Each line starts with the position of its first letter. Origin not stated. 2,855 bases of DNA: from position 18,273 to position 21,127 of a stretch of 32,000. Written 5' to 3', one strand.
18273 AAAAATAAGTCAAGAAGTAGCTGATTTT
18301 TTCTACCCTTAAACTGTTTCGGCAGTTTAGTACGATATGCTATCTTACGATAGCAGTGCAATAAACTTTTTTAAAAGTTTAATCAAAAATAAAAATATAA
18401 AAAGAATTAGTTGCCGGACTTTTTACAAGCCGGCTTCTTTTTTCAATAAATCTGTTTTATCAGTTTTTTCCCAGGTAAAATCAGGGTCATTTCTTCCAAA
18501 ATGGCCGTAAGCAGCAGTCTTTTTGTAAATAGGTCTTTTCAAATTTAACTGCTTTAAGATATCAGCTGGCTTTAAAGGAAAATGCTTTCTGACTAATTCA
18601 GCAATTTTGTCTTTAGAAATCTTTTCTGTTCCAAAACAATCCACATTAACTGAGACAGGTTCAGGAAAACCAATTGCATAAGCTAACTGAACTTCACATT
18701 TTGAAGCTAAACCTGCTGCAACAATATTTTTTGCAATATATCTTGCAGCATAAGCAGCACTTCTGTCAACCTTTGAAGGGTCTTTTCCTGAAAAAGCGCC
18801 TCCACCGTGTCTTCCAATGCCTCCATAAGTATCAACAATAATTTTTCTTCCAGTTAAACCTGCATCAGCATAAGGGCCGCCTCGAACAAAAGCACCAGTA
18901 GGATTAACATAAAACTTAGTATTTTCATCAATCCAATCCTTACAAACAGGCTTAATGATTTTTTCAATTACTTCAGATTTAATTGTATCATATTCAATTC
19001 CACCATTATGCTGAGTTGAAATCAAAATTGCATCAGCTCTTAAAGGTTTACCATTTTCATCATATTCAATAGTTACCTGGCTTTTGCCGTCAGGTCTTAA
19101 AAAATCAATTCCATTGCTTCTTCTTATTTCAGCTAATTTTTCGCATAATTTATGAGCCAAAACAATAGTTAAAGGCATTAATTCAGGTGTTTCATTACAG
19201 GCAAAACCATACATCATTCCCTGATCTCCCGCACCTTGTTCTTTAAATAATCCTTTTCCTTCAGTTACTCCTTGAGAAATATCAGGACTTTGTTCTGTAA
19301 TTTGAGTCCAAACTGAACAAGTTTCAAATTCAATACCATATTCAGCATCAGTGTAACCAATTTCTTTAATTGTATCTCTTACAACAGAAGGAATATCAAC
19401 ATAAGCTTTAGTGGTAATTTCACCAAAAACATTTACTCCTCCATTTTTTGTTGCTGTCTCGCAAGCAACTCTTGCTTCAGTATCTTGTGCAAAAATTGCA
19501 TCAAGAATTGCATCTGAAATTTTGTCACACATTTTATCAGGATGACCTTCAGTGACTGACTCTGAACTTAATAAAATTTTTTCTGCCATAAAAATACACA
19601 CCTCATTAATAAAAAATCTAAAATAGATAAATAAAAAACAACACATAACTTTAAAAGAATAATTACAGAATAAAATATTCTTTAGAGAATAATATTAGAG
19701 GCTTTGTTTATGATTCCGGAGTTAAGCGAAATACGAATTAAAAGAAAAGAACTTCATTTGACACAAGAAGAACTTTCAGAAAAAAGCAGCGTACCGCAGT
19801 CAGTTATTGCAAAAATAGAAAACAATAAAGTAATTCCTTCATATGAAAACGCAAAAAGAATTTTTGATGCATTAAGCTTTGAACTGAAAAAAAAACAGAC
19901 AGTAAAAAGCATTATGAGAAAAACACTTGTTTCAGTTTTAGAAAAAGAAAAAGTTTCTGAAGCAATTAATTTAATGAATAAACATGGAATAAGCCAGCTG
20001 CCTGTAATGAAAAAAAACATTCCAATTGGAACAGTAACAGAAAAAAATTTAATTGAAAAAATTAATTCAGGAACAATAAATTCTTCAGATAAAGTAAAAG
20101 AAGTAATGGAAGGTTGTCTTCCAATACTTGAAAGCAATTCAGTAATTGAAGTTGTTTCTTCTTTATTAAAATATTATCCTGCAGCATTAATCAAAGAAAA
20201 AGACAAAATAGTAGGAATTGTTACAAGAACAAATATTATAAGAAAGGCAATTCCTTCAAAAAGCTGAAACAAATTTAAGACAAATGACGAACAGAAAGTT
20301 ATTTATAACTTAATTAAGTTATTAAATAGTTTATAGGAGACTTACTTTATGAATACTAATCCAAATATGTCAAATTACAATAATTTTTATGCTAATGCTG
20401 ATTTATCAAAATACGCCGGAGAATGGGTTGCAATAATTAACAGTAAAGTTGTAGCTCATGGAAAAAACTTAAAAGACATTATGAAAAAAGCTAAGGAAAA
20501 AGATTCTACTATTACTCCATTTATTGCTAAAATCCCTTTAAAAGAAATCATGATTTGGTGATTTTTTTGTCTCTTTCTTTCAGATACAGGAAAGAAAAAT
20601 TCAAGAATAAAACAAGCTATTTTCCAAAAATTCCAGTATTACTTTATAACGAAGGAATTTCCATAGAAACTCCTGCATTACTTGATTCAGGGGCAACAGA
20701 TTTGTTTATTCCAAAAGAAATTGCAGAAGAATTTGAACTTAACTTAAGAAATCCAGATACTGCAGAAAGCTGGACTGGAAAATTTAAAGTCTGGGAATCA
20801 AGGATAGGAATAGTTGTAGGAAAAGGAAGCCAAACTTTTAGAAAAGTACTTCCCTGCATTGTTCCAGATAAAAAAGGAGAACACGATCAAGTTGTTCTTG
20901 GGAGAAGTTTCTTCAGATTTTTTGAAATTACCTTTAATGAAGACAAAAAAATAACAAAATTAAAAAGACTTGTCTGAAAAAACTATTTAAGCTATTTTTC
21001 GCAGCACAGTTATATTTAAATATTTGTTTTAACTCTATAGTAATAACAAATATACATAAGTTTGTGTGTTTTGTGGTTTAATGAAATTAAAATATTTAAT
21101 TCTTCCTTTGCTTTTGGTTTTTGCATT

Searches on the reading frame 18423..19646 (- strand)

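Call 44: search_protein_families(library=pfam, proteins=[window:18423-19646:-], max_evalue=0.001)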
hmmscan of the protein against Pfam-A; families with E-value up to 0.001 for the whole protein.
window:18423-19646:- (407 aa): 3 families
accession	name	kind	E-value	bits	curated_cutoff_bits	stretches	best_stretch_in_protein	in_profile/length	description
PF02773.21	S-AdoMet_synt_C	-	1.2e-68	229.8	25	1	256-394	2-138/138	S-adenosylmethionine synthetase, C-terminal domain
PF02772.21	S-AdoMet_synt_M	-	1.2e-47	161.4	29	1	136-253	1-120/120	S-adenosylmethionine synthetase, central domain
PF00438.25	S-AdoMet_synt_N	-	6.4e-41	139.4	33.1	1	24-121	2-99/99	S-adenosylmethionine synthetase, N-terminal domain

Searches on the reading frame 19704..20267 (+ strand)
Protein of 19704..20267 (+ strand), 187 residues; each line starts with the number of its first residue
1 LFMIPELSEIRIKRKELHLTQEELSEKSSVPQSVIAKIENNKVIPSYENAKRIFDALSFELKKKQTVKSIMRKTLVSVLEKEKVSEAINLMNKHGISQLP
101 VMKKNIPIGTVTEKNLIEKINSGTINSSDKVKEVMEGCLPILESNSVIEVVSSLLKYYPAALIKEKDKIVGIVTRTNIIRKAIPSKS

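Call 44: search_protein_families(library=pfam, proteins=[window:19704-20267:+], max_evalue=0.001)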
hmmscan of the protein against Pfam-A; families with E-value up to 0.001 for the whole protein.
window:19704-20267:+ (187 aa): 3 families
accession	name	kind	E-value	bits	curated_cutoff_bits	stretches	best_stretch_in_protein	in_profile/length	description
PF00571.33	CBS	-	6.2e-17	62.1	24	1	67-120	1-55/57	CBS domain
PF01381.28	HTH_3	-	5.6e-13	49.2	23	1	10-57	1-48/55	Helix-turn-helix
PF12844.13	HTH_19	-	5.1e-06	26.7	30.2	1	14-54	8-48/64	Helix-turn-helix domain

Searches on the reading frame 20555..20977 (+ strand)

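Call 44: search_protein_families(library=pfam, proteins=[window:20555-20977:+], max_evalue=0.001)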
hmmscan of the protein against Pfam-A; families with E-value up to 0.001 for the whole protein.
window:20555-20977:+ (140 aa): 2 families
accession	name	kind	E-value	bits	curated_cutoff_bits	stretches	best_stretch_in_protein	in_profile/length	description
PF13975.11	gag-asp_proteas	-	8.6e-07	29.9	28.2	1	39-121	10-91/92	gag-polyprotein putative aspartyl protease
PF13650.11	Asp_protease_2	-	1.3e-06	29.4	24.3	1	38-119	9-90/90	Aspartyl protease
